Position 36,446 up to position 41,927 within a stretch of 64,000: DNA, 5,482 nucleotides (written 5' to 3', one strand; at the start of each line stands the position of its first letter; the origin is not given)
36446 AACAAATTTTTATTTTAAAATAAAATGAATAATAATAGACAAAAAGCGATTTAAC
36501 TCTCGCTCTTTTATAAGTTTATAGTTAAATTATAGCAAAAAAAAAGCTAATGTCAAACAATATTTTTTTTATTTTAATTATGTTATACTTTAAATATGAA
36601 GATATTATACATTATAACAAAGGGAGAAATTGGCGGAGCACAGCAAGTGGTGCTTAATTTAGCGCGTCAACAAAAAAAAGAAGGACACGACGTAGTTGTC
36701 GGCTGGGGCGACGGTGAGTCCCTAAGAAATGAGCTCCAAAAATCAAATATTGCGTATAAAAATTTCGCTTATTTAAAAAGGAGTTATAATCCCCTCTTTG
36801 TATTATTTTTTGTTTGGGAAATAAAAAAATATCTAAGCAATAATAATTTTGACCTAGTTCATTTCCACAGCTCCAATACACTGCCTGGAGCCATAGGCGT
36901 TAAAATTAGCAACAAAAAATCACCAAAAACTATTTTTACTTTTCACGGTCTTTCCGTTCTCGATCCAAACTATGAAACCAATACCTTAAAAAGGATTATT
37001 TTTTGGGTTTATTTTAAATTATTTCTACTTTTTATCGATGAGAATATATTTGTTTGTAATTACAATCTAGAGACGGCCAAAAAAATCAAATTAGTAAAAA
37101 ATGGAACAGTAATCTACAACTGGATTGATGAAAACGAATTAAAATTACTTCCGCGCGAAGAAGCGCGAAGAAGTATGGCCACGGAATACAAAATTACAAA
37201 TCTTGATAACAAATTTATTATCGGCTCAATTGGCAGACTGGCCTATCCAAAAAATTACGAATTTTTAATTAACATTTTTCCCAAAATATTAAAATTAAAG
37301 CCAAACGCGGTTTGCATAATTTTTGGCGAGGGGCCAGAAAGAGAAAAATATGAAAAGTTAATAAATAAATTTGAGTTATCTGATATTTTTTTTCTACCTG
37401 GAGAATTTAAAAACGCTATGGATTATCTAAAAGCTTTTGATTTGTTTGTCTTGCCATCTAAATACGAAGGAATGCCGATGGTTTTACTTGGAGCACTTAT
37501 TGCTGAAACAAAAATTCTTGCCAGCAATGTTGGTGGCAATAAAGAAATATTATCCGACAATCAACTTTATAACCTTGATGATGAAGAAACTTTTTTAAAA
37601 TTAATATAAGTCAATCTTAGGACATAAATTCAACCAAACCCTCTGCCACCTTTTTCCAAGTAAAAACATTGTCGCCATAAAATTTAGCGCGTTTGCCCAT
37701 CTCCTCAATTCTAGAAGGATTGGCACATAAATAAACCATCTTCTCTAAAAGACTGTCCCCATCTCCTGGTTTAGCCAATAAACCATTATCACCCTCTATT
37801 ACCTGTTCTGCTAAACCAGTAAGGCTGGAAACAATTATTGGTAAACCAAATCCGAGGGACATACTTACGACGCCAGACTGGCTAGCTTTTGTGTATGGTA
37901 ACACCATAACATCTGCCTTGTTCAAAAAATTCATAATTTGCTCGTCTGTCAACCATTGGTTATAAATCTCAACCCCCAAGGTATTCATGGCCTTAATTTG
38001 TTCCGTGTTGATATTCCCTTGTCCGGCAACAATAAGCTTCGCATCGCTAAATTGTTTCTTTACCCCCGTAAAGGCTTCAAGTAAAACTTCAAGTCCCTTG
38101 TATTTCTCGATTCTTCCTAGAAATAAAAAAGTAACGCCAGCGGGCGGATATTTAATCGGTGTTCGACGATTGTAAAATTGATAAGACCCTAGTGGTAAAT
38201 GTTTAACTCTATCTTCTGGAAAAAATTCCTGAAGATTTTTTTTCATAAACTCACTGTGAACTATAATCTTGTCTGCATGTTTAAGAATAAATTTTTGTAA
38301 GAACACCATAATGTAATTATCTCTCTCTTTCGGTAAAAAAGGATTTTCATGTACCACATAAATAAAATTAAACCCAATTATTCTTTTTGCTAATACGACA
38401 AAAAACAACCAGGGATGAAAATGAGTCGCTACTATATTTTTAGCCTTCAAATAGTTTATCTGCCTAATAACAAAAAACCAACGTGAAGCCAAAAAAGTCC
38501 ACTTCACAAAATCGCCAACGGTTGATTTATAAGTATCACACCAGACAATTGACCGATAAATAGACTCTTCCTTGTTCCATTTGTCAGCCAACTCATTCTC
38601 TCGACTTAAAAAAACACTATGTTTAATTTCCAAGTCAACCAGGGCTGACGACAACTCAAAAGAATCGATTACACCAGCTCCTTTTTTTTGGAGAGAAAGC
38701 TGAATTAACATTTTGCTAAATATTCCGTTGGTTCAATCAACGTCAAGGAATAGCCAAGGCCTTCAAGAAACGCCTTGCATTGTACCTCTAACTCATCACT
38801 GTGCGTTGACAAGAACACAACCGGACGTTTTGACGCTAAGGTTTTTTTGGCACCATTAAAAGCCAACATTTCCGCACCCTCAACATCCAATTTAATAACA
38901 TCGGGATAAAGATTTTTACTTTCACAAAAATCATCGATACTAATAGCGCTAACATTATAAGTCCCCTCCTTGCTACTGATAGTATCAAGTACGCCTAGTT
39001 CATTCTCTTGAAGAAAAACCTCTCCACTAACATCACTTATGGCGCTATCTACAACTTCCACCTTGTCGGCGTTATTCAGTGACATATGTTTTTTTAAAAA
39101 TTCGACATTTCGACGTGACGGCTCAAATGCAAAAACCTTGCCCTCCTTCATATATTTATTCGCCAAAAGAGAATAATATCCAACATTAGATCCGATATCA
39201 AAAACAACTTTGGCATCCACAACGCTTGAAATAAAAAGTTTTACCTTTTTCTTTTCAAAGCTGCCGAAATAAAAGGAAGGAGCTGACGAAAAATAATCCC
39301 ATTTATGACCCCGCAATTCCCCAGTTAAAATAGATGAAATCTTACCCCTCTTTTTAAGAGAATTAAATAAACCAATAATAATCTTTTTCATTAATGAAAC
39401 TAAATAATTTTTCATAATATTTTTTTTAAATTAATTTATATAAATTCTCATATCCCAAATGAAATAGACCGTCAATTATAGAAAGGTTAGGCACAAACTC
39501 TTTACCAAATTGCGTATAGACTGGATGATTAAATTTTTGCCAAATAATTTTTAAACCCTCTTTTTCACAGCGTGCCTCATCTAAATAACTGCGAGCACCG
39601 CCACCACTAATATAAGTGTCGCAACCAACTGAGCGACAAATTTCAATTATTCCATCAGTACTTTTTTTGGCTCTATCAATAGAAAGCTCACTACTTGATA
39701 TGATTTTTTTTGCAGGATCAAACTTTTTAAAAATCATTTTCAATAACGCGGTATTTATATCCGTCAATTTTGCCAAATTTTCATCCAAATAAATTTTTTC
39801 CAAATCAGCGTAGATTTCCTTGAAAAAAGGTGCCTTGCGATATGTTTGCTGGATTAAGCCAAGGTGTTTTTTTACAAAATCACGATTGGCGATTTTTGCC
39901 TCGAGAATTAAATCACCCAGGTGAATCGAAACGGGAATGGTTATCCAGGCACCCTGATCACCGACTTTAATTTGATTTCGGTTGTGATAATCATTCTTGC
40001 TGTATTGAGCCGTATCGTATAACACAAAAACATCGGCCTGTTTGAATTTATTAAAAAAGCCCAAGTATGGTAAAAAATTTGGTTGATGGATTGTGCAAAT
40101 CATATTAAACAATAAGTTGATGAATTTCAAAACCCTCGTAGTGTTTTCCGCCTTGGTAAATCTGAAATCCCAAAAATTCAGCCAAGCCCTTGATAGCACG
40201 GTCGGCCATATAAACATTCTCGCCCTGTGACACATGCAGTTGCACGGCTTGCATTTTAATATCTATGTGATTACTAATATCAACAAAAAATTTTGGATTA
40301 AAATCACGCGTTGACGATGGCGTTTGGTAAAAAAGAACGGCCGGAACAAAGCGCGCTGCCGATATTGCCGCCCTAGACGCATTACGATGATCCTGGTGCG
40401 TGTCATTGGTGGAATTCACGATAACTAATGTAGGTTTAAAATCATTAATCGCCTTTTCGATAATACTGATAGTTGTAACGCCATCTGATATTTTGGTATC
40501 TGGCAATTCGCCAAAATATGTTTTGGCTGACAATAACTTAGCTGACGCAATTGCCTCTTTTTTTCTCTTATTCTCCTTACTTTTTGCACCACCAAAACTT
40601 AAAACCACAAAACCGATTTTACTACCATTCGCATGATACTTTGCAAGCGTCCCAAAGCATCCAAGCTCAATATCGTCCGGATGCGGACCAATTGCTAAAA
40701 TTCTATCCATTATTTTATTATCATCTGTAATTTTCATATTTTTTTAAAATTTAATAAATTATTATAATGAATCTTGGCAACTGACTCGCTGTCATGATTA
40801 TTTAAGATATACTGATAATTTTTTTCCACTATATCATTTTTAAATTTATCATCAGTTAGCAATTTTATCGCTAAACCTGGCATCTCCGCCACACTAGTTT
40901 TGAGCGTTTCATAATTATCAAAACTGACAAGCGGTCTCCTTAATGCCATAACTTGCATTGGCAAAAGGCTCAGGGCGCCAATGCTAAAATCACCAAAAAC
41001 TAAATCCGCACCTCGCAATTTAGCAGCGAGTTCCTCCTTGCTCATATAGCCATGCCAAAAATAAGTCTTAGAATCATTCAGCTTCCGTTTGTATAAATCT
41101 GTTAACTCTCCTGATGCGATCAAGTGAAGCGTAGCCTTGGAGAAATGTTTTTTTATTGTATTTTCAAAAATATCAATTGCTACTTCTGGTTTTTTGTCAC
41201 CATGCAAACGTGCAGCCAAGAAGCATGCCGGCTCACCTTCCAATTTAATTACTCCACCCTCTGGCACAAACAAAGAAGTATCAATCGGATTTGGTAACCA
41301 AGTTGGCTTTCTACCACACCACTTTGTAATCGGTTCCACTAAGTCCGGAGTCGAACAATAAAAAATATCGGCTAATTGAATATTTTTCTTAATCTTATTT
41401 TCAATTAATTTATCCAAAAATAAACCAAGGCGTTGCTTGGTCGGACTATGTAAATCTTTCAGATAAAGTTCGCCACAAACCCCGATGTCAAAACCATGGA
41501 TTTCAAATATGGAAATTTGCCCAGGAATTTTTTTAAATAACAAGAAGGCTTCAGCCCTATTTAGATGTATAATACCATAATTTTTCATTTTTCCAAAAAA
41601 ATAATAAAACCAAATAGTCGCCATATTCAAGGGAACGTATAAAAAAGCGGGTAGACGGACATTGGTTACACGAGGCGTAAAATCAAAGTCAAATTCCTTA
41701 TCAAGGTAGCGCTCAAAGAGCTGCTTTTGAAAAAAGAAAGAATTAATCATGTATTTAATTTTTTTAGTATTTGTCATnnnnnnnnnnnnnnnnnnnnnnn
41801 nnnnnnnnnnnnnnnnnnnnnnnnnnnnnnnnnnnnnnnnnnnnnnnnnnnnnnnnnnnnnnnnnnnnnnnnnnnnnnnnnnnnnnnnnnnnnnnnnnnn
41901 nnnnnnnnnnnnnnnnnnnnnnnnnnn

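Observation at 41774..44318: Translationally coupled HprK-like kinase and nucleotidyltransferase-methyltransferase fusion inside the glycan locus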

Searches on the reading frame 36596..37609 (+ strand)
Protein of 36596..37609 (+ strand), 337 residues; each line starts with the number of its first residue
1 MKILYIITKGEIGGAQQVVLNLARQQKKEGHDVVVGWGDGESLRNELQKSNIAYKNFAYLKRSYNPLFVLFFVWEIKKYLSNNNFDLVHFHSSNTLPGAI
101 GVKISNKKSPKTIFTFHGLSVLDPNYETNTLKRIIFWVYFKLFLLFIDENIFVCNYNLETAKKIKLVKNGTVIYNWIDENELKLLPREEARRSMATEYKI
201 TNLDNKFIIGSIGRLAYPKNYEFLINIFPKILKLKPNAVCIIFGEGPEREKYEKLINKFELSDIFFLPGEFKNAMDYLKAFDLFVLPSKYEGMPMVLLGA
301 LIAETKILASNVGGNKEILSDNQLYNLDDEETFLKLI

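Call 31: search_protein_families(library=pfam, proteins=[window:36596-37609:+], max_evalue=0.0001)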
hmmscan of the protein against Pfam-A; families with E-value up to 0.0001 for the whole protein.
window:36596-37609:+ (337 aa): 5 families
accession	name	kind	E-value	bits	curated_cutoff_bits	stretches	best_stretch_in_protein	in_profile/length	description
PF00534.26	Glycos_transf_1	-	8e-27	94.3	26.4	1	203-323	11-135/172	Glycosyl transferases group 1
PF13692.12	Glyco_trans_1_4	-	6.3e-22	78.8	27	1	207-323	2-119/142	Glycosyl transferases group 1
PF13439.12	Glyco_transf_4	-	3.9e-21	76.3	28.5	1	12-180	1-169/170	Glycosyltransferase Family 4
PF13579.12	Glyco_trans_4_4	-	2.1e-08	35.1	29.7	1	13-143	1-124/158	Glycosyl transferase 4-like domain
PF13477.12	Glyco_trans_4_2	-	5.7e-06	27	23.4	1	3-134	2-124/139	Glycosyl transferase 4-like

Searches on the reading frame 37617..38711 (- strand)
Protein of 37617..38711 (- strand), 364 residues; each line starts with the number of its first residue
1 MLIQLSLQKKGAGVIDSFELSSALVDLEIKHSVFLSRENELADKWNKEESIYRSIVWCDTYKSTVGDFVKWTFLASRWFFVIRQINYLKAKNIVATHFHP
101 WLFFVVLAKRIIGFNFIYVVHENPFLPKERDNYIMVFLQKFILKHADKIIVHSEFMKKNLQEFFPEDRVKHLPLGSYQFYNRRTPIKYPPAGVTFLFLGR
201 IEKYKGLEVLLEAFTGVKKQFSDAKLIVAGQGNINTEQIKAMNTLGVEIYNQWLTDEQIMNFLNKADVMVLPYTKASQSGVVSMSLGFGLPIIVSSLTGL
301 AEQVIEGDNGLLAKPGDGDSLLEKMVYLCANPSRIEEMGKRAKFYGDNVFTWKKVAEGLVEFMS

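Call 3: search_protein_families(library=pfam, proteins=[window:37617-38711:-], max_evalue=0.01)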
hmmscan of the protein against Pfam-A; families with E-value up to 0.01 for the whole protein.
window:37617-38711:- (364 aa): 6 families
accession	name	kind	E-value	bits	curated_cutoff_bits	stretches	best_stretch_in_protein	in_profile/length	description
PF13692.12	Glyco_trans_1_4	-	1.3e-23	84.3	27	1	194-331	3-142/142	Glycosyl transferases group 1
PF00534.26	Glycos_transf_1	-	1.8e-23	83.4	26.4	1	194-343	17-170/172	Glycosyl transferases group 1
PF13439.12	Glyco_transf_4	-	1.4e-08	35.4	28.5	1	19-175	10-165/170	Glycosyltransferase Family 4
PF13579.12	Glyco_trans_4_4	-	3.2e-05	24.7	29.7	1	89-175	71-158/158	Glycosyl transferase 4-like domain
PF20706.3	GT4-conflict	-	4e-05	23.2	26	1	183-304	190-320/385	Family 4 Glycosyltransferase in conflict systems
PF13524.12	Glyco_trans_1_2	-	0.00035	21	25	1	249-356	30-139/144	Glycosyl transferase-like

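Call 4: search_protein_families(library=ncbifam, proteins=[window:37617-38711:-], max_evalue=0.01)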
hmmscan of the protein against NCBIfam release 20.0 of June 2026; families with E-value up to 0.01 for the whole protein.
window:37617-38711:- (364 aa): 24 families
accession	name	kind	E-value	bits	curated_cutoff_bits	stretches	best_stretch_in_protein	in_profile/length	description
TIGR04157.1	glyco_rSAM_CFB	subfamily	6.8e-19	68.1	400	1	89-362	115-405/406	TIGR04157 family glycosyltransferase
TIGR03088.1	stp2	hypoth_equivalog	8.1e-16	58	409.05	1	193-357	195-364/374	TIGR03088 family PEP-CTERM/XrtA system glycosyltransferase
NF046085.1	XrtY_assoc_Gly1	equivalog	6e-15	55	400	1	134-343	150-361/387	XrtY-associated glycosyltransferase XYAG1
NF041876.1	EPS_EpsE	equivalog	2.5e-13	50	400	1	139-356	155-386/389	exopolysaccharide biosynthesis GT4 family glycosyltransferase EpsE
NF012028.0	PRK15484.1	subfamily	2.5e-13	49.9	618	1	144-361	138-373/380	lipopolysaccharide N-acetylglucosaminyltransferase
TIGR03999.1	thiol_BshA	equivalog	2.6e-13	49.6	273.7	1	200-355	207-362/375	N-acetyl-alpha-D-glucosaminyl L-malate synthase BshA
TIGR02149.1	glgA_Coryne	subfamily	6.7e-13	48.5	302.4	1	97-361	88-385/391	glycogen synthase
NF038295.1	EPS_HpsP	equivalog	1.2e-12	47.5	550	1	194-361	209-382/388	hormogonium polysaccharide biosynthesis glycosyltransferase HpsP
NF053787.1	GlcN_PG_synth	equivalog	8e-12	44.7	480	1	189-361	194-354/361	N-acetylglucosaminyl phosphatidylglycerol synthase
TIGR03449.1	mycothiol_MshA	equivalog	9e-12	44.6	462.5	1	186-361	214-398/406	D-inositol-3-phosphate glycosyltransferase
TIGR04047.1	MSMEG_0565_glyc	hypoth_equivalog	1.3e-10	40.9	259.85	1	192-361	193-369/373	MSMEG_0565 family glycosyltransferase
NF041010.1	glycosy_Agl16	equivalog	7.9e-10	38.1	575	1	103-360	95-345/352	glycosylation protein Agl16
TIGR04063.1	stp3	hypoth_equivalog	9.2e-10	38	442.05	1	197-356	218-385/397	TIGR04063 family PEP-CTERM/XrtA system glycosyltransferase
NF041879.1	EPS_EpsH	equivalog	2e-09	36.7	800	1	130-361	174-411/431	exopolysaccharide biosynthesis glycosyltransferase EpsH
NF047684.1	TeichurnBiosyTuaC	equivalog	8.8e-09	34.8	550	1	182-337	209-360/391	teichuronic acid biosynthesis protein TuaC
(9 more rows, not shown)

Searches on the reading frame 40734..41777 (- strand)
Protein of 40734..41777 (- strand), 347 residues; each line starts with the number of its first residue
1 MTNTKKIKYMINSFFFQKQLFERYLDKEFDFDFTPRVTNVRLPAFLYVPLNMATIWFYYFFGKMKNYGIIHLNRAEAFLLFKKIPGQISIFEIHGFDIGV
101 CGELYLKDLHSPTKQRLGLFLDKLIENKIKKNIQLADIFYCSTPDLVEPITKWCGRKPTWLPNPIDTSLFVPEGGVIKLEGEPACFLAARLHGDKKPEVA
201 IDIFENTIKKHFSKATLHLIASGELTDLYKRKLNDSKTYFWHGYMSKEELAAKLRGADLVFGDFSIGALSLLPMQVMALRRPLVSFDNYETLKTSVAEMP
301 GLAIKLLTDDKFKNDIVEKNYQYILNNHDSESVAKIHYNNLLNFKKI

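Call 3: search_protein_families(library=pfam, proteins=[window:40734-41777:-], max_evalue=0.01)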
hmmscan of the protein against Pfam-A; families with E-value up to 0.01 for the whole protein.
window:40734-41777:- (347 aa): 2 families
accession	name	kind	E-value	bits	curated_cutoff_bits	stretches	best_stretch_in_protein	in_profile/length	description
PF13692.12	Glyco_trans_1_4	-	0.00016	22.3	27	1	185-289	4-109/142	Glycosyl transferases group 1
PF00534.26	Glycos_transf_1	-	0.001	19.1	26.4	1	180-299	13-134/172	Glycosyl transferases group 1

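Call 4: search_protein_families(library=ncbifam, proteins=[window:40734-41777:-], max_evalue=0.01)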
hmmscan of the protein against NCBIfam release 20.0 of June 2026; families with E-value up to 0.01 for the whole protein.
window:40734-41777:- (347 aa): 0 families

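Call 66: search_solved_structures(query=A6, max_evalue=1)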
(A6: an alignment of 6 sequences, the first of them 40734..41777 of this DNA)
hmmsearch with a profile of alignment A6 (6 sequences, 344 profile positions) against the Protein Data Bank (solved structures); distinct sequences matched with E-value up to 1: 0.

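Call 72: search_protein_families(library=padloc, proteins=[window:40734-41777:-], max_evalue=0.01)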
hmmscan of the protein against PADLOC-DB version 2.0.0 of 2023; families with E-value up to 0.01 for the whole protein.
window:40734-41777:- (347 aa): 0 families
